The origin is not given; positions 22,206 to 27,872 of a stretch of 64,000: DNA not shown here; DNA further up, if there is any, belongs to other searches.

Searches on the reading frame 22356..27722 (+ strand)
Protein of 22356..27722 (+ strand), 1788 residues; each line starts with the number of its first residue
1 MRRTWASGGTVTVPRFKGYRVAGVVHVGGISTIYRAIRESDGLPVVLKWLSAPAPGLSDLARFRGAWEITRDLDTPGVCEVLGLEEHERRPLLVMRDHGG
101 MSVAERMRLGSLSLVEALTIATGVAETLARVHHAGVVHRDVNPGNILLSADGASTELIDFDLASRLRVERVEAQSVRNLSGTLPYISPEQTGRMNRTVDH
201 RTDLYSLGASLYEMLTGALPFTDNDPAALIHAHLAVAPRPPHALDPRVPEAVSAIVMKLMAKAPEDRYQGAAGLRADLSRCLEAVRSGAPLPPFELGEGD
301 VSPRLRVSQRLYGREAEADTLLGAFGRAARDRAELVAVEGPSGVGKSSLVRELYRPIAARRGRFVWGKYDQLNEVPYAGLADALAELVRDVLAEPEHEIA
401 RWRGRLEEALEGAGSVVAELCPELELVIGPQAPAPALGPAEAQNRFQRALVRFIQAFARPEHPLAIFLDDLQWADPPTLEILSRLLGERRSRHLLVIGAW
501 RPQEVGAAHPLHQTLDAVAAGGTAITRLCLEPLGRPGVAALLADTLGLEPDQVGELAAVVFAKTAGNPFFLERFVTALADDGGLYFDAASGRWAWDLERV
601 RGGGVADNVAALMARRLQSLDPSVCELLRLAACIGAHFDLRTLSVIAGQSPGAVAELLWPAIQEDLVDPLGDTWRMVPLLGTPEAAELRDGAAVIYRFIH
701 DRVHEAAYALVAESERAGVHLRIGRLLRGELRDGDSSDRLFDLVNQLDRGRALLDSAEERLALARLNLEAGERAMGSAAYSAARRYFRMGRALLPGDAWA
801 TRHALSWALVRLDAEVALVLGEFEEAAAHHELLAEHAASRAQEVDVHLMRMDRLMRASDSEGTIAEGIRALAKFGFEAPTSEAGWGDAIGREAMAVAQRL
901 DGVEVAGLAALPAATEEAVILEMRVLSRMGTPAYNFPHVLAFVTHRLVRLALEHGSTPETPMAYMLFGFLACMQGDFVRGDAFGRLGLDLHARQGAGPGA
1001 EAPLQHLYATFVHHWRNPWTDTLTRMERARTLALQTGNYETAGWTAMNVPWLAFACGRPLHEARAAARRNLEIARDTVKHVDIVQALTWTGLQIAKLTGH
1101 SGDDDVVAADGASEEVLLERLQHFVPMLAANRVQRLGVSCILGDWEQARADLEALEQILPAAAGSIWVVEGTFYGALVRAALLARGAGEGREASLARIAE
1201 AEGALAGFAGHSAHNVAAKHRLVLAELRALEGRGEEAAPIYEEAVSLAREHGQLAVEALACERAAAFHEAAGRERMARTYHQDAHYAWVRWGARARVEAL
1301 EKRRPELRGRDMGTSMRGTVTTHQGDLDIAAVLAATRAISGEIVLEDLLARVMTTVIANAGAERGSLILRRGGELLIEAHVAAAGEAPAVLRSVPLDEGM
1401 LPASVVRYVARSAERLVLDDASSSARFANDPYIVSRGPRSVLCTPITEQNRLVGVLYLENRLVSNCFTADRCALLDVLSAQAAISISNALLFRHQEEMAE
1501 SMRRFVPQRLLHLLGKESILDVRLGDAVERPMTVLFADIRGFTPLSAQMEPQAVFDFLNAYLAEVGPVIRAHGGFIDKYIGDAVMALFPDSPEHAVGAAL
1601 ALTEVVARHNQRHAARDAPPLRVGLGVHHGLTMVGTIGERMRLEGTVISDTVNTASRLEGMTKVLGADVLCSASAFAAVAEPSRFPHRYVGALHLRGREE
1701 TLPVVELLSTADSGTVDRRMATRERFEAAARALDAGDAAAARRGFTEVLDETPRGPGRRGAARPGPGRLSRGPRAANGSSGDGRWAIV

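Call 69: search_protein_families(library=pfam, proteins=[window:22356-27722:+], max_evalue=0.001)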
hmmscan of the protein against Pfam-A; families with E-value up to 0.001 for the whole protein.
window:22356-27722:+ (1788 aa): 12 families
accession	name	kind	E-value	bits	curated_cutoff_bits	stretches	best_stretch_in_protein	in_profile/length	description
PF13191.12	AAA_16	-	3.5e-41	141.9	32.6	1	310-497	1-167/167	AAA ATPase domain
PF00069.31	Pkinase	-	2.9e-27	96.1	31.7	1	27-269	9-253/263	Protein kinase domain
PF07714.23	PK_Tyr_Ser-Thr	-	2.5e-16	60.2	23.1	1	32-268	14-249/258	Protein tyrosine and serine/threonine kinase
PF00211.25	Guanylate_cyc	-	1e-15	58.3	21.9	1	1531-1700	8-175/183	Adenylate and Guanylate cyclase catalytic domain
PF01590.32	GAF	-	9.1e-15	55.8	22.4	1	1345-1486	2-133/133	GAF domain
PF13185.12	GAF_2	-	8.1e-10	39.5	28.6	1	1345-1486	4-135/136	GAF domain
PF06293.20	Kdo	-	4.6e-06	26.7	21.3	1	123-179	126-183/207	Lipopolysaccharide kinase (Kdo/WaaP) family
PF13492.12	GAF_3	-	6.2e-06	27.1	27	1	1345-1488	2-129/129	GAF domain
PF20703.3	nSTAND1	-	1.9e-05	24.9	27.1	1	309-351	14-51/379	Novel STAND NTPase 1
PF17667.7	Pkinase_fungal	-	3.7e-05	23.1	24.1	1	118-190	289-364/387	Fungal protein kinase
PF13401.12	AAA_22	-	0.00041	21.1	27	0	332-487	4-109/130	AAA domain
PF14531.12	Kinase-like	-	0.0006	19.6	25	1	125-267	155-289/289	Kinase-like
